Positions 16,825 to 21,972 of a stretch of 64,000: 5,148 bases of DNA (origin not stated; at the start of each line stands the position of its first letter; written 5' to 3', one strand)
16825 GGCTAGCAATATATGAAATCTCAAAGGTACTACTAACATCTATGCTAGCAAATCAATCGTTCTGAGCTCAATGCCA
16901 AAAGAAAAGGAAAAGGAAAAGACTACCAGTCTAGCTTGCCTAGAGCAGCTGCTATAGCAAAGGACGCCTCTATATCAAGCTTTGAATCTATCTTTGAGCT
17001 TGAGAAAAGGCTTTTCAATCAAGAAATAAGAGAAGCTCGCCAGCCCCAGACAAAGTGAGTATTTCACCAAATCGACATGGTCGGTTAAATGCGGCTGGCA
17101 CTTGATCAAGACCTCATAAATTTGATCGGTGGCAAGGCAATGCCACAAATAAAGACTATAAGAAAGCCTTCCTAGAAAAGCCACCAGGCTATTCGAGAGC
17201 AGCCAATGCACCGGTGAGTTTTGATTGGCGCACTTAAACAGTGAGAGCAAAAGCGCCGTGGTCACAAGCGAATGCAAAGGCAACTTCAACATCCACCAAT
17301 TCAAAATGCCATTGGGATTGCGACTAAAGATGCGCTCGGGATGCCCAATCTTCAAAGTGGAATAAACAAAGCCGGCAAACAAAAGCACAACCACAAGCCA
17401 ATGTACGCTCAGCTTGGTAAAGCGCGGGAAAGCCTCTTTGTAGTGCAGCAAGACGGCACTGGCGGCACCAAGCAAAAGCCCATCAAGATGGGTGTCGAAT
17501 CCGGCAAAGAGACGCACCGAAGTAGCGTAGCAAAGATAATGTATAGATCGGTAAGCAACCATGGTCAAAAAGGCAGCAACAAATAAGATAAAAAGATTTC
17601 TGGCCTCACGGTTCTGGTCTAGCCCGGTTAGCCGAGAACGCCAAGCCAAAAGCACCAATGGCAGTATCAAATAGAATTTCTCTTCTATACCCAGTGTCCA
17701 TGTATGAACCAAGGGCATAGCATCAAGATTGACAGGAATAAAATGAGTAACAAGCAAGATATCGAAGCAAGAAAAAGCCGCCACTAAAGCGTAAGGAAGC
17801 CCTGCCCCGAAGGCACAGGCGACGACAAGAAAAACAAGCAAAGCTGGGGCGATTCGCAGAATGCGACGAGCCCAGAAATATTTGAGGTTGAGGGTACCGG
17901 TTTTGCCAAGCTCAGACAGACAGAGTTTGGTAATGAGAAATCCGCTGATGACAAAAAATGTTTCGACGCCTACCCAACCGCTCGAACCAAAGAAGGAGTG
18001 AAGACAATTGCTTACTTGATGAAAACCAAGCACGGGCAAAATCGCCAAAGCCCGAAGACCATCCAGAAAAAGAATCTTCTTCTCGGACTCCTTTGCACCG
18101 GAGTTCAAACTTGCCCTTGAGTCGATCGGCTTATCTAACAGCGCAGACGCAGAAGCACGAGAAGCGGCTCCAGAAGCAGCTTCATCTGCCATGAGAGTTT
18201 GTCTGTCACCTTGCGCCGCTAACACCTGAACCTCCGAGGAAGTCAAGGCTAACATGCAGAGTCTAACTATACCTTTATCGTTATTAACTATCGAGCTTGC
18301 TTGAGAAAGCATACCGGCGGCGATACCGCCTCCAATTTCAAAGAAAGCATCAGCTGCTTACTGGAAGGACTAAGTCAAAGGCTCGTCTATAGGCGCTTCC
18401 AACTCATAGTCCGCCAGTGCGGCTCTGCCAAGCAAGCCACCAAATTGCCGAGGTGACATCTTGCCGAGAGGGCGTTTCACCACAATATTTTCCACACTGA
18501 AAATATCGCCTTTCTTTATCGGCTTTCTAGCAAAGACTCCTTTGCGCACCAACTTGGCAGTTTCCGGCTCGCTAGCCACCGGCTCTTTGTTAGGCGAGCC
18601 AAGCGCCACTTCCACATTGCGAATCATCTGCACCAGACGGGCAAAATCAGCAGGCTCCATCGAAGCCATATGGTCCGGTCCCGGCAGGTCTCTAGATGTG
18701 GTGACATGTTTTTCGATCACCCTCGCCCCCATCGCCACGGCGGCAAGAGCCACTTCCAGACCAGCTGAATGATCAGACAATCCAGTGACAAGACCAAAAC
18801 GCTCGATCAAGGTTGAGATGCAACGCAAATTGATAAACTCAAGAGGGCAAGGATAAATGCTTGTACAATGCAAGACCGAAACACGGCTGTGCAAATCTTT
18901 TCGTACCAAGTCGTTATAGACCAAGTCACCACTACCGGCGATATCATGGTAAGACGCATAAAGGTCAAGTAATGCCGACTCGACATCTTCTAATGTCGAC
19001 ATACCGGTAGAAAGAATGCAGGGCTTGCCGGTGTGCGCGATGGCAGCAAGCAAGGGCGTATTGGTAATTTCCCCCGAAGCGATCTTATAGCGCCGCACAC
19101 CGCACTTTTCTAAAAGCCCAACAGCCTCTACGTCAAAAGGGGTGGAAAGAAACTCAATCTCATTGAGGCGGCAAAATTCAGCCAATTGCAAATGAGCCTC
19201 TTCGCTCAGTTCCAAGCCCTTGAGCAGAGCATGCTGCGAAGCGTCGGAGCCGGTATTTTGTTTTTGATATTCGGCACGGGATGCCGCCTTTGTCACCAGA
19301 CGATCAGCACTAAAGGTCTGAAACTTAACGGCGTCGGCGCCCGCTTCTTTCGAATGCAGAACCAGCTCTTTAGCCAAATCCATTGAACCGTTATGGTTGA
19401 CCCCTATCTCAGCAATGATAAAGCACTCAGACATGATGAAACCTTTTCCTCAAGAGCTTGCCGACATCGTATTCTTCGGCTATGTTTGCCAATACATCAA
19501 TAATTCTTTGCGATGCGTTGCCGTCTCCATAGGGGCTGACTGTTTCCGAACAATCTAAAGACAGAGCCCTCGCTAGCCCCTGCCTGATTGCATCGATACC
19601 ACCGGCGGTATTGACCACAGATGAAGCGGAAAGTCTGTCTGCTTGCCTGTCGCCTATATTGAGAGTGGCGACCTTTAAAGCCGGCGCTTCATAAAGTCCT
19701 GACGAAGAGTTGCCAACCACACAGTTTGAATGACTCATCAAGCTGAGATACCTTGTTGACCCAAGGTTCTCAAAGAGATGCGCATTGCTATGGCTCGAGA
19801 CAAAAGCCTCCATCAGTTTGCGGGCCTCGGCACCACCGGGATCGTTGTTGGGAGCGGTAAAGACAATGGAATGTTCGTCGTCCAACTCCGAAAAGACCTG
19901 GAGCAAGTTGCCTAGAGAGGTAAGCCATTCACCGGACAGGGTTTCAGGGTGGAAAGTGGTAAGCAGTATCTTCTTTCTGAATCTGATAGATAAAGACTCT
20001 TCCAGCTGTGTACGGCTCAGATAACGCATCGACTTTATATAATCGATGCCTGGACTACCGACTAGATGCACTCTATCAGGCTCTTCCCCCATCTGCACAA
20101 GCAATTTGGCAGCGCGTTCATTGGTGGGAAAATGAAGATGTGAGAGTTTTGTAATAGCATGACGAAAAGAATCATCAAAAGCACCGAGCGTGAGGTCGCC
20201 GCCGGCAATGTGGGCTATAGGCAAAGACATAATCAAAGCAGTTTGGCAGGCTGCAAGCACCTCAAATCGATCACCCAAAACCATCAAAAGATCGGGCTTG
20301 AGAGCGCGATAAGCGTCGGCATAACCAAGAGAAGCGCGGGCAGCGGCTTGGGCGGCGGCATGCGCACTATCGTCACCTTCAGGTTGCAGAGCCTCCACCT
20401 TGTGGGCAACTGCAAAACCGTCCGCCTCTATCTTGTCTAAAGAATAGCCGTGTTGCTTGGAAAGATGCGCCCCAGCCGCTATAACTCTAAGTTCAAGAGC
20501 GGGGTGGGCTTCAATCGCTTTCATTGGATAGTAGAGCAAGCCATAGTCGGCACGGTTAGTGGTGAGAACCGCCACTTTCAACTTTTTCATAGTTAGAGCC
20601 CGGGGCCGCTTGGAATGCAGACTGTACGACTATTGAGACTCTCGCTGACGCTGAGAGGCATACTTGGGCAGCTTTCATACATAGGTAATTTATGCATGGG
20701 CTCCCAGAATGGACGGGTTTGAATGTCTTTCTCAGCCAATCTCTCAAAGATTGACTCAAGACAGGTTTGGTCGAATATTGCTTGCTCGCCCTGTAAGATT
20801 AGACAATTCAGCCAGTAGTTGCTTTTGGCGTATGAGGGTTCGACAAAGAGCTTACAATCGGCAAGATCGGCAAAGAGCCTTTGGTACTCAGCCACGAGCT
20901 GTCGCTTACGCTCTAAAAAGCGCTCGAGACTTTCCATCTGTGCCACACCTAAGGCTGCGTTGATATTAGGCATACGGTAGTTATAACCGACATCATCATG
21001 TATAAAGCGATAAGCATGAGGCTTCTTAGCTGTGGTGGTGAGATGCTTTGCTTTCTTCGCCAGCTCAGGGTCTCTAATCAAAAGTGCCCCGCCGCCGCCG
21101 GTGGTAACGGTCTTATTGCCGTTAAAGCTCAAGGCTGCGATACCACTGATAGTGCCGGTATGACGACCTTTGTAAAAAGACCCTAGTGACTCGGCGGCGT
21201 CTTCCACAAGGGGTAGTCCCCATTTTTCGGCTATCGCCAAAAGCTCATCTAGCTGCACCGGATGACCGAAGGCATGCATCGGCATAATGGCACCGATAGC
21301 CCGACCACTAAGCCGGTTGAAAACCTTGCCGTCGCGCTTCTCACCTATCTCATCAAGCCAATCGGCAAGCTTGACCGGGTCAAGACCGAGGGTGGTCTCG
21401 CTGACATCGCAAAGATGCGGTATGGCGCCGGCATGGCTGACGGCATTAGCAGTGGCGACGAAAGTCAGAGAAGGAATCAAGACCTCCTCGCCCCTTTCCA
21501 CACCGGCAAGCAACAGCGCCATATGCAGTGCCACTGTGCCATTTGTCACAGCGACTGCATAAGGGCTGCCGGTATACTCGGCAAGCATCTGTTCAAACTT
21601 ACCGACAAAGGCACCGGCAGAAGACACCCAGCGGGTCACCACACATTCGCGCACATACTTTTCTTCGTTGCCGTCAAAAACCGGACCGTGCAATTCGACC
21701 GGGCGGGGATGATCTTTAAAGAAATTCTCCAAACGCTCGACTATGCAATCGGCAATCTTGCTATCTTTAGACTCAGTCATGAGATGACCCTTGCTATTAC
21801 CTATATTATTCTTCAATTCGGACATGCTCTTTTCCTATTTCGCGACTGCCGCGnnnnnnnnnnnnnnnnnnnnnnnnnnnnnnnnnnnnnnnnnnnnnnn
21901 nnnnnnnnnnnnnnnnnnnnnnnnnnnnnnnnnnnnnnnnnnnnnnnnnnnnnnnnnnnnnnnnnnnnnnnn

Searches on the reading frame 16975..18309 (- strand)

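Call 63: search_protein_families(library=pfam, proteins=[window:16975-18309:-], max_evalue=0.00001)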
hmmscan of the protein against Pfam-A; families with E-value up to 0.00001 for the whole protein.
window:16975-18309:- (444 aa): 1 family
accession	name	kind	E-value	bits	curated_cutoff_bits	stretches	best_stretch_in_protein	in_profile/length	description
PF01757.29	Acyl_transf_3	-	9.5e-24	84.5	31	1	80-392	2-288/326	Acyltransferase domain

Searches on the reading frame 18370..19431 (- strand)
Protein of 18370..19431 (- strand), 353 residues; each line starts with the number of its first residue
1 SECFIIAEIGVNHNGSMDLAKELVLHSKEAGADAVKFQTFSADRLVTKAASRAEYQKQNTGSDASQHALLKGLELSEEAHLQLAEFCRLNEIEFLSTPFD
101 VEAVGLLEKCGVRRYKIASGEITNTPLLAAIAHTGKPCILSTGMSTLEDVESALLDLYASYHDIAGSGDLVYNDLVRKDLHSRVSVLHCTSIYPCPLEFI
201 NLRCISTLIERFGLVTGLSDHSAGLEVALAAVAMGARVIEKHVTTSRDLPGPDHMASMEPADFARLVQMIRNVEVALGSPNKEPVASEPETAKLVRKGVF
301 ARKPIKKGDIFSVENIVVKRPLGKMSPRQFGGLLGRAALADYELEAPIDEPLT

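Call 63: search_protein_families(library=pfam, proteins=[window:18370-19431:-], max_evalue=0.00001)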
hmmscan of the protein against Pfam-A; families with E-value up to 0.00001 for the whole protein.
window:18370-19431:- (353 aa): 1 family
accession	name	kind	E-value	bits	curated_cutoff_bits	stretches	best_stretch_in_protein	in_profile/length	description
PF03102.20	NeuB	-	1.3e-87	293.8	22.1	1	24-281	2-240/241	NeuB family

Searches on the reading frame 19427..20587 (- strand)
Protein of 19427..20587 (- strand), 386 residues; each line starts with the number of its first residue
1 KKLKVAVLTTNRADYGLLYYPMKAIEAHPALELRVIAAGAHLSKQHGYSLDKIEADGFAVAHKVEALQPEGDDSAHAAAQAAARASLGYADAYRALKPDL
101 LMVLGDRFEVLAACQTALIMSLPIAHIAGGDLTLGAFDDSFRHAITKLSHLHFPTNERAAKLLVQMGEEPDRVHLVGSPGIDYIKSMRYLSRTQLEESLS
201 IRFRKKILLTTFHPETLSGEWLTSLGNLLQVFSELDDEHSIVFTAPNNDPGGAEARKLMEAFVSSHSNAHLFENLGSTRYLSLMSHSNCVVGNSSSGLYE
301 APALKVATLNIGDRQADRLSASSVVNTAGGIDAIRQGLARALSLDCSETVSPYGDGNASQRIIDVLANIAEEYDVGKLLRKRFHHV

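Call 63: search_protein_families(library=pfam, proteins=[window:19427-20587:-], max_evalue=0.00001)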
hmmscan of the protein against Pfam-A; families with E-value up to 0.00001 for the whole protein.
window:19427-20587:- (386 aa): 1 family
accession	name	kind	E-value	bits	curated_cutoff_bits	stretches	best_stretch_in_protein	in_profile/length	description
PF02350.25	Epimerase_2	-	1.4e-78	264.6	30.6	1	23-366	1-346/347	UDP-N-acetylglucosamine 2-epimerase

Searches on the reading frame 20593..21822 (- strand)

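Call 63: search_protein_families(library=pfam, proteins=[window:20593-21822:-], max_evalue=0.00001)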
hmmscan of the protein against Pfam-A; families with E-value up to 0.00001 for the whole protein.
window:20593-21822:- (409 aa): 1 family
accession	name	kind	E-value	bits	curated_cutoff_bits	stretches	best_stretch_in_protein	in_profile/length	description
PF01041.23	DegT_DnrJ_EryC1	-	6.5e-91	305.7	19.8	1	51-409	5-347/360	DegT/DnrJ/EryC1/StrS aminotransferase family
